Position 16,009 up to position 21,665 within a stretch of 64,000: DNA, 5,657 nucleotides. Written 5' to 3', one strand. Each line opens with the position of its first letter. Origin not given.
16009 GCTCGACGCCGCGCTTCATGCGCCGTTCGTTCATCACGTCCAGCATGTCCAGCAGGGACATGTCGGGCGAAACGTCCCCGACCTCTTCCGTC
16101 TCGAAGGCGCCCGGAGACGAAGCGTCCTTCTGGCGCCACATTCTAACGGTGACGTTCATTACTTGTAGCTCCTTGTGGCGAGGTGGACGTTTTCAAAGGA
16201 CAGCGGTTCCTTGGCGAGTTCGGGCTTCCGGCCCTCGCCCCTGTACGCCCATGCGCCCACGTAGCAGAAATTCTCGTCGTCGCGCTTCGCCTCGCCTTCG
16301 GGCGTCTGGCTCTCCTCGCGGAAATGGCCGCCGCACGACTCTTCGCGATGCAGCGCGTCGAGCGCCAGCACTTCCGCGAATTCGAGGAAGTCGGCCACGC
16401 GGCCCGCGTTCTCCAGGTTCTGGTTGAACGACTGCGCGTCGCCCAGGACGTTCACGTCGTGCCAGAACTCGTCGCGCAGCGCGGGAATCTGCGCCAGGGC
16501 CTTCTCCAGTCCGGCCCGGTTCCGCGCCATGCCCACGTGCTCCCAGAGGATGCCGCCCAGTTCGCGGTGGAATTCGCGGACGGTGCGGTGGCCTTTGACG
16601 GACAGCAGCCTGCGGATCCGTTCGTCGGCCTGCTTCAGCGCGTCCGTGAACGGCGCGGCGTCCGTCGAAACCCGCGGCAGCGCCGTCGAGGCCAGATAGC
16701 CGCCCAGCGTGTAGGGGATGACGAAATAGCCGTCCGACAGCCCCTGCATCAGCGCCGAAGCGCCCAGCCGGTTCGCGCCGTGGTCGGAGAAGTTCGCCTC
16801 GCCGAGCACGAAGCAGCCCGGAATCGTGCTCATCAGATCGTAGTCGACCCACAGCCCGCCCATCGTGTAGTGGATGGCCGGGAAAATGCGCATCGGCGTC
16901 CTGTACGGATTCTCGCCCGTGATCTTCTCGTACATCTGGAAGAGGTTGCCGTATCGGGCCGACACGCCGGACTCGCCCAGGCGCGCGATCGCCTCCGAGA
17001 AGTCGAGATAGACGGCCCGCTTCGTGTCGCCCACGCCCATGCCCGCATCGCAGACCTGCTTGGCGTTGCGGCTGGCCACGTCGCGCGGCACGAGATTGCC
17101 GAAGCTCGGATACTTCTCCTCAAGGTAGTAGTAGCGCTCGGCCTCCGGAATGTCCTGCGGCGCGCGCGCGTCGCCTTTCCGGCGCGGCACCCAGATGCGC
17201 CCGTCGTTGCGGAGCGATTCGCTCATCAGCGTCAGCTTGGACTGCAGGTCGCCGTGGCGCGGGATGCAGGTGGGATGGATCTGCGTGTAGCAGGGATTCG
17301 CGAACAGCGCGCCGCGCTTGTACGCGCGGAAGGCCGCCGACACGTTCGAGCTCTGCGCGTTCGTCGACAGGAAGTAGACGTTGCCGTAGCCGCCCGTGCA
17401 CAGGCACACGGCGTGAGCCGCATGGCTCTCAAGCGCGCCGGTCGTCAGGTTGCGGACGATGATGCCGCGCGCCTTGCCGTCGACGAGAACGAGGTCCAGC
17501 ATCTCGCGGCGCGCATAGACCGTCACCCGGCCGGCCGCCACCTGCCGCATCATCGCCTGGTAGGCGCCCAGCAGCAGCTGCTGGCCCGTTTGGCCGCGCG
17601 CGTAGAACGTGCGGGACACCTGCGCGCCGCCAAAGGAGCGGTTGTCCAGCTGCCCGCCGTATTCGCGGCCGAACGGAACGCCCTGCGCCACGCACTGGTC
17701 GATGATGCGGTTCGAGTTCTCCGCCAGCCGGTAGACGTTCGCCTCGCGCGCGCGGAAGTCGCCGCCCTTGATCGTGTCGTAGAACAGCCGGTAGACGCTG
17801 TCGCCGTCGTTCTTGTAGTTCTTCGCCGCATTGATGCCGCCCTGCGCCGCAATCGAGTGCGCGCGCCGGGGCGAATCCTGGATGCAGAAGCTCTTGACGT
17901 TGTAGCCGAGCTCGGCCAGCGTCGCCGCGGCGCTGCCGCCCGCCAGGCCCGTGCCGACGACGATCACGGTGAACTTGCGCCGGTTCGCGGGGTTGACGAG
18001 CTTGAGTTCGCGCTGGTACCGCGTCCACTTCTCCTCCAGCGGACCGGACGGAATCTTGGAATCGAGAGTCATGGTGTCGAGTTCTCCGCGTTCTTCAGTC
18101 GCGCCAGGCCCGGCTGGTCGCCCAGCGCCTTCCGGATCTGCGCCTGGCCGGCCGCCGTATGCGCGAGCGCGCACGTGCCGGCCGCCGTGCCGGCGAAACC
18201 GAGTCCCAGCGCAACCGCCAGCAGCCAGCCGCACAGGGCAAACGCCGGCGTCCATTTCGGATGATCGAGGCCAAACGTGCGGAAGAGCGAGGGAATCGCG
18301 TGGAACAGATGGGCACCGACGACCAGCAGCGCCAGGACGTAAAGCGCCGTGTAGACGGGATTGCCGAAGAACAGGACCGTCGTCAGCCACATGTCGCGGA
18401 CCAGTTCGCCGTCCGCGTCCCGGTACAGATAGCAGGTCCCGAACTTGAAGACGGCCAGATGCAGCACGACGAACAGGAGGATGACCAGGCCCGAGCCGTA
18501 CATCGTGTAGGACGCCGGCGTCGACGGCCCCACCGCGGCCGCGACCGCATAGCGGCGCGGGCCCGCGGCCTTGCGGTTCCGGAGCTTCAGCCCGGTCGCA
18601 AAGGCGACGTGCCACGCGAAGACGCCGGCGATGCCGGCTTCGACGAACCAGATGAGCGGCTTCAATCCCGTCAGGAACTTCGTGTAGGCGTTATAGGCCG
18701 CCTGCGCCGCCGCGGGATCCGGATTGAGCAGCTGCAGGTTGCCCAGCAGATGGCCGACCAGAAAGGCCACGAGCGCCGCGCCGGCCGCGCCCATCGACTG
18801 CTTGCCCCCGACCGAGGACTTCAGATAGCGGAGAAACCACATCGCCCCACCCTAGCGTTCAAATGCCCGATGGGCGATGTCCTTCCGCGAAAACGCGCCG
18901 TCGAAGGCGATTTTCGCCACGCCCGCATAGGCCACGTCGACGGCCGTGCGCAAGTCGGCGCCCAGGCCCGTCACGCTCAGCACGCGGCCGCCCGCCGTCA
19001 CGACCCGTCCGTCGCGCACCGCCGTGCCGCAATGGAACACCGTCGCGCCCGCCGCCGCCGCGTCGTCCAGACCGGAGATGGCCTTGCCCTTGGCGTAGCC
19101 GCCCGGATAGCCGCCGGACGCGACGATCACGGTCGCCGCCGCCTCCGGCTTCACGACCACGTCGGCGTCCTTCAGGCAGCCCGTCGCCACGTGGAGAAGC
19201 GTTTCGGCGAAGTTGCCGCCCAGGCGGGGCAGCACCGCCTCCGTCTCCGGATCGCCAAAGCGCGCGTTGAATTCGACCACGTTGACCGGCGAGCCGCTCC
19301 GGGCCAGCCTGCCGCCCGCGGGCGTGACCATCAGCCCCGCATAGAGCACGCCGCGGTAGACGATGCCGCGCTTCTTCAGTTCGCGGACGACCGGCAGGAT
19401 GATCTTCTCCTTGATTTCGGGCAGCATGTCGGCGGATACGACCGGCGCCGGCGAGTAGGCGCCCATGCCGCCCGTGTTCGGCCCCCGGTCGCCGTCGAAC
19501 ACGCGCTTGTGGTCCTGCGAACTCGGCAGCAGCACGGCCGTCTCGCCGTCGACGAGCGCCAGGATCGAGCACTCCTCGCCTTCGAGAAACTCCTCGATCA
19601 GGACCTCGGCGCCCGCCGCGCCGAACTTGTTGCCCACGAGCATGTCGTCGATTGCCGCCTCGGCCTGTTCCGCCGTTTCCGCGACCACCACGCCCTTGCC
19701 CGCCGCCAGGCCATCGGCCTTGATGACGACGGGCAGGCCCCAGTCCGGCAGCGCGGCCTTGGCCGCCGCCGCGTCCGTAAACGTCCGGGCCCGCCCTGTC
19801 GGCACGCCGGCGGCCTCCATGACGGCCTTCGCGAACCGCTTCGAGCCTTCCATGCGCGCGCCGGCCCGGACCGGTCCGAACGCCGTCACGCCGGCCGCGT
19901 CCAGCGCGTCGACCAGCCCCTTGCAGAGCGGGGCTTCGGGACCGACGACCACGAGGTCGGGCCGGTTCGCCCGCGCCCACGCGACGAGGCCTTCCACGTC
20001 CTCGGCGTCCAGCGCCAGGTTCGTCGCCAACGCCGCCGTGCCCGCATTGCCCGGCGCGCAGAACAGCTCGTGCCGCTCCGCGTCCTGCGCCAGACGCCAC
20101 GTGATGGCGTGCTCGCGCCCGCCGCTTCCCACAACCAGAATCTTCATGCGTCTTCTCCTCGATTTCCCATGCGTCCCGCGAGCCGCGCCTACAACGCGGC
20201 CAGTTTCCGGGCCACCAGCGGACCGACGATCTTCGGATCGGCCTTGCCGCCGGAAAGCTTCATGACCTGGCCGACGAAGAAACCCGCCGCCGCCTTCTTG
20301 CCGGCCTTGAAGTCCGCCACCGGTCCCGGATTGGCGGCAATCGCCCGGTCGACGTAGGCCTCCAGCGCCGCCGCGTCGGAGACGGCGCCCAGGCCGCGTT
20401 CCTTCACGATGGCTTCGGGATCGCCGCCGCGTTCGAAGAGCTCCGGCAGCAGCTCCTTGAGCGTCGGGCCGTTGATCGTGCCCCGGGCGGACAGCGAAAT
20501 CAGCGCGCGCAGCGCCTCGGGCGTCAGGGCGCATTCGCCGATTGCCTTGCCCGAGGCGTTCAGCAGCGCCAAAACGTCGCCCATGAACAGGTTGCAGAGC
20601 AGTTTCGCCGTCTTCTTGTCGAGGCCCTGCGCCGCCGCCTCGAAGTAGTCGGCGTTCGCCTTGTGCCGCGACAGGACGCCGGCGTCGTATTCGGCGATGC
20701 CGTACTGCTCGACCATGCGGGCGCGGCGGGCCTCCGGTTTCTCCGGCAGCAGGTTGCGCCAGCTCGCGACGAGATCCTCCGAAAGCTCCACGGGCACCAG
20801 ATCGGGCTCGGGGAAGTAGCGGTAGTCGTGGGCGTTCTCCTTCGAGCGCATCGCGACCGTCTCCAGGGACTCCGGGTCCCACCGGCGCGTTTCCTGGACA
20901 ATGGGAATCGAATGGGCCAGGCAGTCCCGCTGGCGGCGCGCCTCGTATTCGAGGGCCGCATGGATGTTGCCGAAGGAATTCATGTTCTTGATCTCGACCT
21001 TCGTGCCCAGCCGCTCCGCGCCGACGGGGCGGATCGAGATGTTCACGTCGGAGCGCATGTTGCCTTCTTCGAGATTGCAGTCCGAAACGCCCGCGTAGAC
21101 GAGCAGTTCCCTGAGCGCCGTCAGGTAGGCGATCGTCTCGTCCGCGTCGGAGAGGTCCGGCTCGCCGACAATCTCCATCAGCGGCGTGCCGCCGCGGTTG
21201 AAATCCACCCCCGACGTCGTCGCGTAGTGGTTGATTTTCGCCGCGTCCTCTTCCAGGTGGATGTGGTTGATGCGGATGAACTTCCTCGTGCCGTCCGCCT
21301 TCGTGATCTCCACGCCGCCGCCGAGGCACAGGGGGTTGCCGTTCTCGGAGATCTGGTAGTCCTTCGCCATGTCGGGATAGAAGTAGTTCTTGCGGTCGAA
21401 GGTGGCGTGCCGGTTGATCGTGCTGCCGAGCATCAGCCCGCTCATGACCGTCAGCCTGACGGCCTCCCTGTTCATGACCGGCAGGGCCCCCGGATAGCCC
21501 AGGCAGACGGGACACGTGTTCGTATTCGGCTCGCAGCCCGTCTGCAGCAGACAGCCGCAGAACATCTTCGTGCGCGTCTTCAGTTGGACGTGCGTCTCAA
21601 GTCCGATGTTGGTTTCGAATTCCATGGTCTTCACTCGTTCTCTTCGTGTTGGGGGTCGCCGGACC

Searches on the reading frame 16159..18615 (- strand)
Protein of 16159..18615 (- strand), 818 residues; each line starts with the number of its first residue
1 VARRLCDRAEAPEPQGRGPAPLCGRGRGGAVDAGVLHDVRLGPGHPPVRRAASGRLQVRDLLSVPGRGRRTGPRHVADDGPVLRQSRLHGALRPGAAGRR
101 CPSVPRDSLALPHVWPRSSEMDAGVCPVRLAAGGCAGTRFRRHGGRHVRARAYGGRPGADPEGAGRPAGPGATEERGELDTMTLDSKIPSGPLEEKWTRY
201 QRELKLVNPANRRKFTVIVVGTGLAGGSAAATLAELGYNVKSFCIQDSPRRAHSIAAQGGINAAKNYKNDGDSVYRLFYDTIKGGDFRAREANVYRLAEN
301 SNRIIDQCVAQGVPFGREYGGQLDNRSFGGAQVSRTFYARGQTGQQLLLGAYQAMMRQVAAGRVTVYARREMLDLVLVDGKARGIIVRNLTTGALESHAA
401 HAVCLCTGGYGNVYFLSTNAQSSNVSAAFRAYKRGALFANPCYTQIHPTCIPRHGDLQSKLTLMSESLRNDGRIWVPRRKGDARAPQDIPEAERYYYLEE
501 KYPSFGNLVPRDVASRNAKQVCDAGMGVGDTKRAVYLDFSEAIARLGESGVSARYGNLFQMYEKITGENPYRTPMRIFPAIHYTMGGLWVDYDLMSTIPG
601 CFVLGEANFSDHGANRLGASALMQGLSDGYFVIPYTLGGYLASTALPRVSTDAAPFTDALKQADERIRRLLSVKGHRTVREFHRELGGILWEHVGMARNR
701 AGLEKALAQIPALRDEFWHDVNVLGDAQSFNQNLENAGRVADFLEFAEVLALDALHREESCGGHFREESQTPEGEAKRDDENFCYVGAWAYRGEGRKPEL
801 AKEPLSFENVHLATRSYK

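Call 33: search_protein_families(library=pfam, proteins=[window:16159-18615:-], max_evalue=0.0001)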
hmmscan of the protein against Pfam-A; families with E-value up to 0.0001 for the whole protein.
window:16159-18615:- (818 aa): 3 families
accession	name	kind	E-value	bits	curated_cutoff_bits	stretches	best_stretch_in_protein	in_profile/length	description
PF00890.30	FAD_binding_2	-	4.6e-50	171.4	20.4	1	217-622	2-414/414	FAD binding domain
PF02910.25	Succ_DH_flav_C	-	5.2e-36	123.9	20.8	1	683-817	1-130/130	Fumarate reductase flavoprotein C-term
PF01266.30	DAO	-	1.9e-06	28.1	27.9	1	217-442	2-234/353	FAD dependent oxidoreductase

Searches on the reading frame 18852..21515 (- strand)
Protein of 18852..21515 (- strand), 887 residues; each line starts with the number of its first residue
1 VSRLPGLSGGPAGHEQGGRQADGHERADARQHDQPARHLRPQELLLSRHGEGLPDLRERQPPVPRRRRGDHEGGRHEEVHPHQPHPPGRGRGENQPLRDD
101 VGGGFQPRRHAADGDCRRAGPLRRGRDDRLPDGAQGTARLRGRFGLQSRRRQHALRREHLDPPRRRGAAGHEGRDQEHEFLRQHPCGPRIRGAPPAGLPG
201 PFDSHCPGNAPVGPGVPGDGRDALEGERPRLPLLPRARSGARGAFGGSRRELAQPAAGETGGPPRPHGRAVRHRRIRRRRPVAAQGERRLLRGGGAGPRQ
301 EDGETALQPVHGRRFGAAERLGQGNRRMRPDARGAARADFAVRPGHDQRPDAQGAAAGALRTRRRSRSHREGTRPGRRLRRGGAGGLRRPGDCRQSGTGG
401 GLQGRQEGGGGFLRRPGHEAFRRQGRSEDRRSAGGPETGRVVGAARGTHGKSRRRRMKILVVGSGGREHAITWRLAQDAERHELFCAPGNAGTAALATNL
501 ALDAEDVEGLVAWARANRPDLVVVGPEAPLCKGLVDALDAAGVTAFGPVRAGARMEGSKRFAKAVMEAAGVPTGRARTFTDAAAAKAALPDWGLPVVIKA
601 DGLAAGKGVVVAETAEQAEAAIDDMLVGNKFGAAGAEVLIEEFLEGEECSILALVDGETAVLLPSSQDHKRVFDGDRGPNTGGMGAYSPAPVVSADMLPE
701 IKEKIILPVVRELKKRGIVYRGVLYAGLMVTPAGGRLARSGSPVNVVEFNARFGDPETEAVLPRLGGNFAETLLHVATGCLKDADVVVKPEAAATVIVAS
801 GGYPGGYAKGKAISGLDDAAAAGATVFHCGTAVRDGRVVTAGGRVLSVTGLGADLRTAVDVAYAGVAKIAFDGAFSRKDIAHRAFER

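Call 33: search_protein_families(library=pfam, proteins=[window:18852-21515:-], max_evalue=0.0001)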
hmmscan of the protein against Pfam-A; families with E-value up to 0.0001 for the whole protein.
window:18852-21515:- (887 aa): 4 families
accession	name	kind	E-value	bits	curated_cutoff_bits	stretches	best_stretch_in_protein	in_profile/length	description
PF01071.24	GARS_A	-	7.2e-73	245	27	1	557-758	1-194/194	Phosphoribosylglycinamide synthetase, ATP-grasp (A) domain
PF02844.21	GARS_N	-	7.2e-36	123.4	29.5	1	457-556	1-100/100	Phosphoribosylglycinamide synthetase, N domain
PF02843.22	GARS_C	-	5.8e-29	100.7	34.8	1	793-883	1-92/92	Phosphoribosylglycinamide synthetase, C domain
PF02786.22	CPSase_L_D2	-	2.2e-05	24.5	19.8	1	559-646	2-91/211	Carbamoyl-phosphate synthase L chain, ATP binding domain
